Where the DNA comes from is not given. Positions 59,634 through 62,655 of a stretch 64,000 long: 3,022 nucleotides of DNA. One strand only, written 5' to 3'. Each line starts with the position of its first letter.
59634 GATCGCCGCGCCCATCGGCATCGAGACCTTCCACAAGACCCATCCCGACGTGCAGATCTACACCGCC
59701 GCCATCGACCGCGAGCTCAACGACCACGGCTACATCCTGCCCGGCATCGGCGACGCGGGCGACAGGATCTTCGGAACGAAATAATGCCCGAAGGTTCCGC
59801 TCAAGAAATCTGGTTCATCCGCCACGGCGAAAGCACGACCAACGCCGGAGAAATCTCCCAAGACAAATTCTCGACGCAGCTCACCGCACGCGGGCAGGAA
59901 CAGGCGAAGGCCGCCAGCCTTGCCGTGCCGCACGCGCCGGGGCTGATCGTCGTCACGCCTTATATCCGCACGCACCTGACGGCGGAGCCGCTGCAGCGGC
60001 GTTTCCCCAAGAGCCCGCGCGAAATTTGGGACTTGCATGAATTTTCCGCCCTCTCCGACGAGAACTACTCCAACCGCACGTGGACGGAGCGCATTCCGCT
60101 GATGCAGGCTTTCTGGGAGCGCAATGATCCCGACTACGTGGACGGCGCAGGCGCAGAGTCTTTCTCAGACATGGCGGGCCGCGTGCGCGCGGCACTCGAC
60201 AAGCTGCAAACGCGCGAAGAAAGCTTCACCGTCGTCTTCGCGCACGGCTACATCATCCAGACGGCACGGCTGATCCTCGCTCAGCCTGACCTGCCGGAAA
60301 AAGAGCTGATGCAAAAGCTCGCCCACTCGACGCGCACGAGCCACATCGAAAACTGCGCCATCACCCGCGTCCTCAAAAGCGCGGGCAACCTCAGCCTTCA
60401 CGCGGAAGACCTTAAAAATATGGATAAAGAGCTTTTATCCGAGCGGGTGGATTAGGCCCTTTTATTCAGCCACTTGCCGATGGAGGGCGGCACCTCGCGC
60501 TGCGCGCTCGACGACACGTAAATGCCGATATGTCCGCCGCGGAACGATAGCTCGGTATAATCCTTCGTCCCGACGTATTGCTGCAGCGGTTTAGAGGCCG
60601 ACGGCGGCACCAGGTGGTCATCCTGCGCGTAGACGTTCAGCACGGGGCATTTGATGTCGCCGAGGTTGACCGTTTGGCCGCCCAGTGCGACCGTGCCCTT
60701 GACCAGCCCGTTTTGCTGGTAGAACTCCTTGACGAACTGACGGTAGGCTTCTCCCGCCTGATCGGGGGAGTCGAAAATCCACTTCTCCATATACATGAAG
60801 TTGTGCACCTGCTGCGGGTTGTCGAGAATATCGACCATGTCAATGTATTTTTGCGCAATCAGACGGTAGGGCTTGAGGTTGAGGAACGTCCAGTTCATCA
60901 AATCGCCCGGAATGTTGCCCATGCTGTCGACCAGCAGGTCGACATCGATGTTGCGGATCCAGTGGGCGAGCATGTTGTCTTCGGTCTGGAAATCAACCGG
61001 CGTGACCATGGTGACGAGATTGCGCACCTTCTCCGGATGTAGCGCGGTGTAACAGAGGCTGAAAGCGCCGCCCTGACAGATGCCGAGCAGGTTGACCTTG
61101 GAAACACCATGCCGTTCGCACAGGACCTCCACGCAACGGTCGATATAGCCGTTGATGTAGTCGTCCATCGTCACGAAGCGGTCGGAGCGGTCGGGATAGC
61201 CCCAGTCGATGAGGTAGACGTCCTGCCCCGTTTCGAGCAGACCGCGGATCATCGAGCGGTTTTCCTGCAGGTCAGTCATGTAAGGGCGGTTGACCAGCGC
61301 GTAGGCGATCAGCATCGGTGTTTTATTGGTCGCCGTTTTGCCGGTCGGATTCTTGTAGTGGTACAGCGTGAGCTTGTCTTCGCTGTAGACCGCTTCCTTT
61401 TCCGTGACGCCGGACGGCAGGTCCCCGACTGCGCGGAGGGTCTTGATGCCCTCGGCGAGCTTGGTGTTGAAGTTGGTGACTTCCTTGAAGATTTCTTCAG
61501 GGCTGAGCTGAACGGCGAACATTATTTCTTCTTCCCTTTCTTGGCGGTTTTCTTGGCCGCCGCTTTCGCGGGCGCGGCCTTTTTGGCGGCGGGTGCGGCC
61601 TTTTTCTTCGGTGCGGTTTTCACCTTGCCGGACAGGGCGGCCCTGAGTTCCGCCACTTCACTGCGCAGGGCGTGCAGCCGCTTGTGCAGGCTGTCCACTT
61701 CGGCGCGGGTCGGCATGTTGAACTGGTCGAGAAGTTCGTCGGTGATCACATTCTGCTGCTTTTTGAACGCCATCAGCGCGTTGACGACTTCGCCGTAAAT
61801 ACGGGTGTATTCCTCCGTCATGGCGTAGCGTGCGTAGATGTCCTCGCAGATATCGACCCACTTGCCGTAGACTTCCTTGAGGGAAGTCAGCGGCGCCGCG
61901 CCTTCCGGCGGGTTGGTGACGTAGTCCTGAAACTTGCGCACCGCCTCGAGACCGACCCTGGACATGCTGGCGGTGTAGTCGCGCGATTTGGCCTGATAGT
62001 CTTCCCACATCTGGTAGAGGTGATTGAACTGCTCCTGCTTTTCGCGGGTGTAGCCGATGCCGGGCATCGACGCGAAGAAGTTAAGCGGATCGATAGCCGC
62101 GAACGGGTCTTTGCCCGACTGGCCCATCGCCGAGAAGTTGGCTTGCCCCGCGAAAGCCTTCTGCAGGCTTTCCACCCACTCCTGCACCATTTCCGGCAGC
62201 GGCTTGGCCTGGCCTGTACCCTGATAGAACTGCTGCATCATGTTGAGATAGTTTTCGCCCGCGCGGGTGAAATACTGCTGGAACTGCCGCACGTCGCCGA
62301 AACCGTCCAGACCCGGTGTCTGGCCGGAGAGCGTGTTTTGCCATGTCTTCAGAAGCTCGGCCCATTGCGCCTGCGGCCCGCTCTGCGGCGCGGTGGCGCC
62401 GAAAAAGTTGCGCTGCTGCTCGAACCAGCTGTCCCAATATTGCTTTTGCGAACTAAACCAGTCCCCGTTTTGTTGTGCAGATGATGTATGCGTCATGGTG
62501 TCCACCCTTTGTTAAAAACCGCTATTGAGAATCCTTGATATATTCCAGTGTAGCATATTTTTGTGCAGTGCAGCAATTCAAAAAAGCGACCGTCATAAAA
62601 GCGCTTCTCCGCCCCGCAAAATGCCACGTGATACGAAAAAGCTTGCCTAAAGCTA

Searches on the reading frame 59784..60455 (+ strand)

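Call 21: search_protein_families(library=pfam, proteins=[window:59784-60455:+], max_evalue=0.001)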
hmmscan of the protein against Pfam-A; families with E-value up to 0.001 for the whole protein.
window:59784-60455:+ (223 aa): 1 family
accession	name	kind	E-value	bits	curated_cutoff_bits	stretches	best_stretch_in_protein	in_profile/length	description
PF00300.27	His_Phos_1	-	1.2e-22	80.9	21.7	1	9-170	1-163/194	Histidine phosphatase superfamily (branch 1)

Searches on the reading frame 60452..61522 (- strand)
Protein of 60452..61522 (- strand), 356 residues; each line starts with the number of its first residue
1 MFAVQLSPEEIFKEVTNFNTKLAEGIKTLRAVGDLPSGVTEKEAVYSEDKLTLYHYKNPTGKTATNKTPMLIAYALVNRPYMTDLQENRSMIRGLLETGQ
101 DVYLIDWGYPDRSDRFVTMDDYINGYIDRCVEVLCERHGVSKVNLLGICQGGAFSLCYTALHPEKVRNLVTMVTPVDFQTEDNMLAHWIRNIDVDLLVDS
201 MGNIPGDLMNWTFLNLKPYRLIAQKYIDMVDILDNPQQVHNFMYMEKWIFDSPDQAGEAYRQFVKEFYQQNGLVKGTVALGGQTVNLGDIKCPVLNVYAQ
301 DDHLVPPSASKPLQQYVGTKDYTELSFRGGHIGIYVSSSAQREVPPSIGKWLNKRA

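Call 21: search_protein_families(library=pfam, proteins=[window:60452-61522:-], max_evalue=0.001)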
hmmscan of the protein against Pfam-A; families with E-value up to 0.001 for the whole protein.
window:60452-61522:- (356 aa): 5 families
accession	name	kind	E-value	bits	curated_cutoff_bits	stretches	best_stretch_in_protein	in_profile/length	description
PF00561.26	Abhydrolase_1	-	1.9e-30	106.7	25.8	1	83-335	13-242/245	alpha/beta hydrolase fold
PF12146.15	Hydrolase_4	-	5.5e-06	26.3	27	1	118-323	54-223/239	Serine aminopeptidase, S33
PF11339.14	DUF3141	-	5.6e-05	22.4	29.7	1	129-310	127-317/582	Protein of unknown function (DUF3141)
PF07167.19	PhaC_N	-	0.0005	20.2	23.7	0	39-93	119-171/173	Poly-beta-hydroxybutyrate polymerase (PhaC) N-terminus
PF02089.21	Palm_thioest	-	0.0007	19.8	26.8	0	100-258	31-174/254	Palmitoyl protein thioesterase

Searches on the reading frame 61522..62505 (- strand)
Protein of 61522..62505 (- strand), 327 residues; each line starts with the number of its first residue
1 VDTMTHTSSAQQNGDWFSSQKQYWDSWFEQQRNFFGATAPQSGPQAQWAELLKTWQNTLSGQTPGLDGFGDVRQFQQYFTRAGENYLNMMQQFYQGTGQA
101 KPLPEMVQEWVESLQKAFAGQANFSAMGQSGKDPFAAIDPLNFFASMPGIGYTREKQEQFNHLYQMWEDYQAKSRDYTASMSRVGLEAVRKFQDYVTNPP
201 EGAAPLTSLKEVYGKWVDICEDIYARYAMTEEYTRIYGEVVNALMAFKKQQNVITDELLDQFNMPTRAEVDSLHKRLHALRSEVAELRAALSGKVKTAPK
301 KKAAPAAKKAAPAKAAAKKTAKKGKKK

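Call 22: search_protein_families(library=pfam, proteins=[window:61522-62505:-], max_evalue=0.001)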
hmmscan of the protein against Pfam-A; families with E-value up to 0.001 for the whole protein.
window:61522-62505:- (327 aa): 1 family
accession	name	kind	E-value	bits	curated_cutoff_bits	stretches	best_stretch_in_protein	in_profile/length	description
PF09712.15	PHA_synth_III_E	-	1.2e-58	199.3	25.7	2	141-288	164-311/311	Poly(R)-hydroxyalkanoic acid synthase subunit (PHA_synth_III_E)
